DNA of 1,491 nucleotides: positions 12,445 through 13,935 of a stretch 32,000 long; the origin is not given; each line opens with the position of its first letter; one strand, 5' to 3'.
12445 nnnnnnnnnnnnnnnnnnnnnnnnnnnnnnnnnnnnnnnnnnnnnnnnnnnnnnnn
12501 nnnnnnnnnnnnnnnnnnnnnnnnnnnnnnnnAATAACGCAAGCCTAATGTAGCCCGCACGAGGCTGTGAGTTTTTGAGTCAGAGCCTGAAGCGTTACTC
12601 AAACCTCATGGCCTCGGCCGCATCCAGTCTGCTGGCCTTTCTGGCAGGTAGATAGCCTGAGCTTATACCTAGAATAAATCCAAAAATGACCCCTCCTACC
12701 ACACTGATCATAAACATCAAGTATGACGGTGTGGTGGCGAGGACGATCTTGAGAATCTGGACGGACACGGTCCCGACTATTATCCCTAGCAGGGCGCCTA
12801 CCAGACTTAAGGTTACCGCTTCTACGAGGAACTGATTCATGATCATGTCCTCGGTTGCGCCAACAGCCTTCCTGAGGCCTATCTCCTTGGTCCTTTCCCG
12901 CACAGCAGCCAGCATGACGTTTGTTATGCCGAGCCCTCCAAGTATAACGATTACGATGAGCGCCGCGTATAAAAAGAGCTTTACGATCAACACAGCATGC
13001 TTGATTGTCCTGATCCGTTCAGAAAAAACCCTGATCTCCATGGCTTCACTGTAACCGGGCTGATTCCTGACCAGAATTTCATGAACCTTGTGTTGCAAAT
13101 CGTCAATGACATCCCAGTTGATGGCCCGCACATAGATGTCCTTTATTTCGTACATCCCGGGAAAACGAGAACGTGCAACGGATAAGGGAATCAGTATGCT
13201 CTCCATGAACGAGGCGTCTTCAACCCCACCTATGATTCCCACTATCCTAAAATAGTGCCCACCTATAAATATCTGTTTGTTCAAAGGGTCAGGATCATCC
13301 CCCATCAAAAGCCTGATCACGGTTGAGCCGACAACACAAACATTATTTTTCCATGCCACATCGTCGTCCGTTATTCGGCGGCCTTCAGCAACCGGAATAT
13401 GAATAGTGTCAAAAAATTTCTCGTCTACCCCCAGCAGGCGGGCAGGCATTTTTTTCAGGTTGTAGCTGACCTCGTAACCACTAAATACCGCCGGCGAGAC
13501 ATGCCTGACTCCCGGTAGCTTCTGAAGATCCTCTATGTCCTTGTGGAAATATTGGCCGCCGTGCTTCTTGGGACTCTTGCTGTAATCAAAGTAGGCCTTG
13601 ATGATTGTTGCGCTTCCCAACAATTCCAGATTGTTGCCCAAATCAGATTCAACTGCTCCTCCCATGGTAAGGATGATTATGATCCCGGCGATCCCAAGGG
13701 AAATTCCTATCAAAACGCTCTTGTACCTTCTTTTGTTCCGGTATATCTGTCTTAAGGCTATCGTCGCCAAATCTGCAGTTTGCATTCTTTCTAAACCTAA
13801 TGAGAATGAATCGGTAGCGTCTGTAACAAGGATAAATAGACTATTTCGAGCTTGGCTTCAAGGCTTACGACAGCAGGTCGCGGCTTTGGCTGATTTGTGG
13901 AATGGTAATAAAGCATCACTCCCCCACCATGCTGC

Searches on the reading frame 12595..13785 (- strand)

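Call 12: search_protein_families(library=pfam, proteins=[window:12595-13785:-], max_evalue=0.001)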
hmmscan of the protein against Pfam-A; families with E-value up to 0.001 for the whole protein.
window:12595-13785:- (396 aa): 2 families
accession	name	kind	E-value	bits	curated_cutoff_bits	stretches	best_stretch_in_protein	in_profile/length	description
PF12704.14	MacB_PCD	-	6.3e-26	92.4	27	1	25-234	5-204/207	MacB-like periplasmic core domain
PF02687.27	FtsX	-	2.1e-18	66.9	25.5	1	274-387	2-118/120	FtsX-like permease C-terminal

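Call 86: search_protein_families(library=ncbifam, proteins=[window:12595-13785:-], max_evalue=0.00001)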
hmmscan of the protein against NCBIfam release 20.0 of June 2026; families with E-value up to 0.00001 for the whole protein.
window:12595-13785:- (396 aa): 9 families
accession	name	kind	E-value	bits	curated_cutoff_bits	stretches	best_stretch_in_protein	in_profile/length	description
NF007826.0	PRK10535.1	equivalog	9.7e-45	153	966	1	8-393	259-645/648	macrolide ABC transporter ATP-binding protein/permease MacB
TIGR03434.1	ADOP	subfamily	4.5e-35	121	622.3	1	77-396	475-803/803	ADOP family duplicated permease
TIGR02212.1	lolCE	equivalog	2.7e-13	49.7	362.45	1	25-396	28-411/411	lipoprotein-releasing ABC transporter permease subunit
NF008357.0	PRK11146.1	exception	2.1e-09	36.7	439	1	232-348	232-349/414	lipoprotein-releasing ABC transporter permease subunit LolE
TIGR02213.1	lolE_release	exception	3.1e-08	32.9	540.35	1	245-343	242-341/411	lipoprotein-releasing ABC transporter permease subunit LolE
NF038346.1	FtsX_actino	exception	4.7e-07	29.5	250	1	239-345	153-256/308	permease-like cell division protein FtsX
NF008076.0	PRK10814.1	exception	7.3e-07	28.5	473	0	250-396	245-399/399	lipoprotein-releasing ABC transporter permease subunit LolC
TIGR00439.2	FtsX_Gneg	equivalog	2.7e-06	26.8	255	1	256-352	157-250/292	permease-like cell division protein FtsX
NF038347.1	FtsX_Gpos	exception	4e-06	26.4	225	1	250-354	149-253/296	permease-like cell division protein FtsX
